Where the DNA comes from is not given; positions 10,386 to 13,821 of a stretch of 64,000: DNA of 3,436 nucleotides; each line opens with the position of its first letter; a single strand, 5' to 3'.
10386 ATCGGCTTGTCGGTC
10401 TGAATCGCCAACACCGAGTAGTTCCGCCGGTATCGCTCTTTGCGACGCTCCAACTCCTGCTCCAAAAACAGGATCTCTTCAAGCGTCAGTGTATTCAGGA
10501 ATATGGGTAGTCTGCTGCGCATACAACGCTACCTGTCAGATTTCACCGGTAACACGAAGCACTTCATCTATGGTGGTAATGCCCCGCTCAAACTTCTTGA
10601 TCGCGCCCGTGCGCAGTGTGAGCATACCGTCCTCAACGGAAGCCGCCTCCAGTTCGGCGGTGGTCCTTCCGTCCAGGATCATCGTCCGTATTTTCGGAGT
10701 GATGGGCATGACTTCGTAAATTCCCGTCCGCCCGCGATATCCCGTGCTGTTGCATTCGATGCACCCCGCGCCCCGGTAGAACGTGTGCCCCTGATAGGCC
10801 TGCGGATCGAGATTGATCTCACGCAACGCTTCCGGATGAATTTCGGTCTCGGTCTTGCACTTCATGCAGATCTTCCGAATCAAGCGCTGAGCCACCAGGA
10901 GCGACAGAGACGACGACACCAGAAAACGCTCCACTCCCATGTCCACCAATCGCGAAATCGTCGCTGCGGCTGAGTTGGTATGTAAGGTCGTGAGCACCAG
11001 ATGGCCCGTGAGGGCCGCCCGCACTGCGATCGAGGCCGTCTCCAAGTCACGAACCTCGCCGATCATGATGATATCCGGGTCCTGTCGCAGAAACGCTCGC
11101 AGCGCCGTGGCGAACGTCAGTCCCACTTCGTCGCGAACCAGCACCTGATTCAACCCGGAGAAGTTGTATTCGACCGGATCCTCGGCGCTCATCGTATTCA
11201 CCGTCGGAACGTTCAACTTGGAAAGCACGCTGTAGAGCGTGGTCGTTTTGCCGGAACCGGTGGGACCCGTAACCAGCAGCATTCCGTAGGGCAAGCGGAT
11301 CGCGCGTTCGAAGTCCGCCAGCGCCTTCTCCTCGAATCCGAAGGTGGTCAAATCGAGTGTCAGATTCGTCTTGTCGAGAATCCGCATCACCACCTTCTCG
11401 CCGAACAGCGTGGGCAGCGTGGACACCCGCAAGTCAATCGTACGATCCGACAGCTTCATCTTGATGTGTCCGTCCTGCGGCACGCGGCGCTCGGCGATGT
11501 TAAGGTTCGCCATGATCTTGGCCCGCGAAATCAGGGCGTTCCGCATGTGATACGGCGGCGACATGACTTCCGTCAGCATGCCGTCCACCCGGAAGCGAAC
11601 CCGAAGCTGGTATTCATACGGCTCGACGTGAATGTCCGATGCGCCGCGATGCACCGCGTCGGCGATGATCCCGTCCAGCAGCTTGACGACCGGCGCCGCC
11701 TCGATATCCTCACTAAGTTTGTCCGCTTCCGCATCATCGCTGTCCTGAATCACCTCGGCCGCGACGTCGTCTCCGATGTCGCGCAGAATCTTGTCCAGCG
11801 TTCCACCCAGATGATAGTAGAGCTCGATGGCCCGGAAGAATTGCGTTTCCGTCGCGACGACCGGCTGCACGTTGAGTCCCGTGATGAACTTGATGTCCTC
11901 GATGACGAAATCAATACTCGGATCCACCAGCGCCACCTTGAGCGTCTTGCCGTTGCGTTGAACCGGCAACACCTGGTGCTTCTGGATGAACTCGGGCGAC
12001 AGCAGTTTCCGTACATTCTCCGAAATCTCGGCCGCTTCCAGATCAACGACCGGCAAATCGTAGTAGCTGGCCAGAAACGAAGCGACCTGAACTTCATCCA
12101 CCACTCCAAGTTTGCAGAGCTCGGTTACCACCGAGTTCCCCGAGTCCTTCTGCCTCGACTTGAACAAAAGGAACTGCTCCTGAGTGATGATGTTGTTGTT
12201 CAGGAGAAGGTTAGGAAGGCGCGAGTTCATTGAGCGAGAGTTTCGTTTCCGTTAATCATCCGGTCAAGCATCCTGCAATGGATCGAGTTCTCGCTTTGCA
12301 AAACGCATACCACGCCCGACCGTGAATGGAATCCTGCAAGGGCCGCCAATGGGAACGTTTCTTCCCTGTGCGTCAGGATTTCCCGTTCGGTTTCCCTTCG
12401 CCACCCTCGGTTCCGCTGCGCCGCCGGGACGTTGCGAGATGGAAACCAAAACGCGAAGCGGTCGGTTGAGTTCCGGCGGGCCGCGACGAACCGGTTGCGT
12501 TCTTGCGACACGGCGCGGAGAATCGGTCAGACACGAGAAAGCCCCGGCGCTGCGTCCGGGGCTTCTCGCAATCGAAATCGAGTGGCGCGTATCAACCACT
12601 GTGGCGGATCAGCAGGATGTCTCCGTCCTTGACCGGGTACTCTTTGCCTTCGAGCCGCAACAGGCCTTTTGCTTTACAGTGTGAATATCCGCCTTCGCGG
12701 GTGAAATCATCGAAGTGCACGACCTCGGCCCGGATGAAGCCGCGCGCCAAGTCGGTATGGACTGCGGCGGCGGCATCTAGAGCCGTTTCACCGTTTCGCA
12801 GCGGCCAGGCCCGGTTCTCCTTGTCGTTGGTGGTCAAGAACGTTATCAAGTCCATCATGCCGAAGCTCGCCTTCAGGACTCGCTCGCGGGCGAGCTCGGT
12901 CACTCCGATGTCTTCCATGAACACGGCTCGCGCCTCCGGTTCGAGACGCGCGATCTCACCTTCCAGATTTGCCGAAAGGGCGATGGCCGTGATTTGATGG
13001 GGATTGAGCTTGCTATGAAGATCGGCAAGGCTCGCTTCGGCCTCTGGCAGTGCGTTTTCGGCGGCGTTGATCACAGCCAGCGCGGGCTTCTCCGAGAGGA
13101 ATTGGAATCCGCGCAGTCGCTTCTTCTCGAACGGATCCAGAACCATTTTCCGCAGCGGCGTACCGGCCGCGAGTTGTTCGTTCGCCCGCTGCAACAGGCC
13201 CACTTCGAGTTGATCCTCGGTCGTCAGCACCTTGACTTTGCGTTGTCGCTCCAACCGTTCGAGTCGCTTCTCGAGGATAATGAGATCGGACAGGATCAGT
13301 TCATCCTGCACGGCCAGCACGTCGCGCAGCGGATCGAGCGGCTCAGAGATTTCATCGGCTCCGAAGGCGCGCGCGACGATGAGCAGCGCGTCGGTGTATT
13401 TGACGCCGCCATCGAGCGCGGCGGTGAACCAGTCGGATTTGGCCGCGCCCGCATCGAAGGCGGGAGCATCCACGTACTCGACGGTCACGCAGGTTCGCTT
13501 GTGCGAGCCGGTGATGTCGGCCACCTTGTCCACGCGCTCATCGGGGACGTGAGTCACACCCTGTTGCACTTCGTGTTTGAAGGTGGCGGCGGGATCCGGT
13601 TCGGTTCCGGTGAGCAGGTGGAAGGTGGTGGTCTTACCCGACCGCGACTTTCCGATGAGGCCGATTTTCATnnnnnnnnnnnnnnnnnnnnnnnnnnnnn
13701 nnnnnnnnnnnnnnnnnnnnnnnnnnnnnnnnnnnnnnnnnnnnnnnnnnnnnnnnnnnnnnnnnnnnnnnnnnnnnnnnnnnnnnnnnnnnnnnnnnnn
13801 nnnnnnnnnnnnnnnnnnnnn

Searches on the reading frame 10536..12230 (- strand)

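Call 8: search_protein_families(library=pfam, proteins=[window:10536-12230:-], max_evalue=0.01)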
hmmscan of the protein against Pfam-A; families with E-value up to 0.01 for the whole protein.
window:10536-12230:- (564 aa): 9 families
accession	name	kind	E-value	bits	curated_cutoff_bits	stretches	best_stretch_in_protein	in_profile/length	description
PF00437.27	T2SSE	-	4.3e-140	467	24.9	1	177-559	4-370/370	Type II/IV secretion system protein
PF05157.20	MshEN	-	2.1e-23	82.5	23.1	1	57-142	1-87/90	MshEN domain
PF13173.12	AAA_14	-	8.9e-05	22.9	27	1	317-427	4-105/129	AAA domain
PF13401.12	AAA_22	-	0.00027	21.7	27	1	316-351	6-43/130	AAA domain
PF03266.21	NTPase_1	-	0.00058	20.2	23.9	0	318-341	2-25/168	NTPase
PF13191.12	AAA_16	-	0.0017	19.3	32.6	1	310-355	18-63/167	AAA ATPase domain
PF00004.35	AAA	-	0.002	19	21.2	1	318-396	1-69/131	ATPase family associated with various cellular activities (AAA)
PF25199.1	nSTAND_NTPase5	-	0.0042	17.4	34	1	314-340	40-66/145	Novel STAND NTPase 5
PF03215.21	Rad17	-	0.0065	16.9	23.8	0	316-346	46-75/186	Rad17 P-loop domain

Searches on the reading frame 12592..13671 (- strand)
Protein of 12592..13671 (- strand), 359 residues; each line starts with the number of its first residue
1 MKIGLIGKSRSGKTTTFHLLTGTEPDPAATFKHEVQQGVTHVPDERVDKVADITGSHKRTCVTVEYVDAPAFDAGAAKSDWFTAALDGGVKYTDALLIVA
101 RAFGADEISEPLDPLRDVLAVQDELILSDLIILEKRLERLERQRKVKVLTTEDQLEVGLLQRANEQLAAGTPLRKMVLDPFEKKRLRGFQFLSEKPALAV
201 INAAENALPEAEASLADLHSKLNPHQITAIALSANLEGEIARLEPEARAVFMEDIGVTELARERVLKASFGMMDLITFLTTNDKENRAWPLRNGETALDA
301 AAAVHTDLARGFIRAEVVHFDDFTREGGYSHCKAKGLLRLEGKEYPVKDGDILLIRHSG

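Call 8: search_protein_families(library=pfam, proteins=[window:12592-13671:-], max_evalue=0.01)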
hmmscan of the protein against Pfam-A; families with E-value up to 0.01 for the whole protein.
window:12592-13671:- (359 aa): 2 families
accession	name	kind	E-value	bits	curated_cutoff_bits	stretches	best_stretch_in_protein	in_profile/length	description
PF06071.19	YchF-GTPase_C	-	9.2e-29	99.8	27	1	275-357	1-83/84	Protein of unknown function (DUF933)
PF02824.27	TGS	-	1.1e-06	29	22.2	1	291-355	13-58/60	TGS domain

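Call 10: find_encoding_contigs(protein=window:12592-13671:-, flank=10000, max_places=10)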
Protein window:12592-13671:- (359 aa): no gene with exactly this product is on record in the collection.
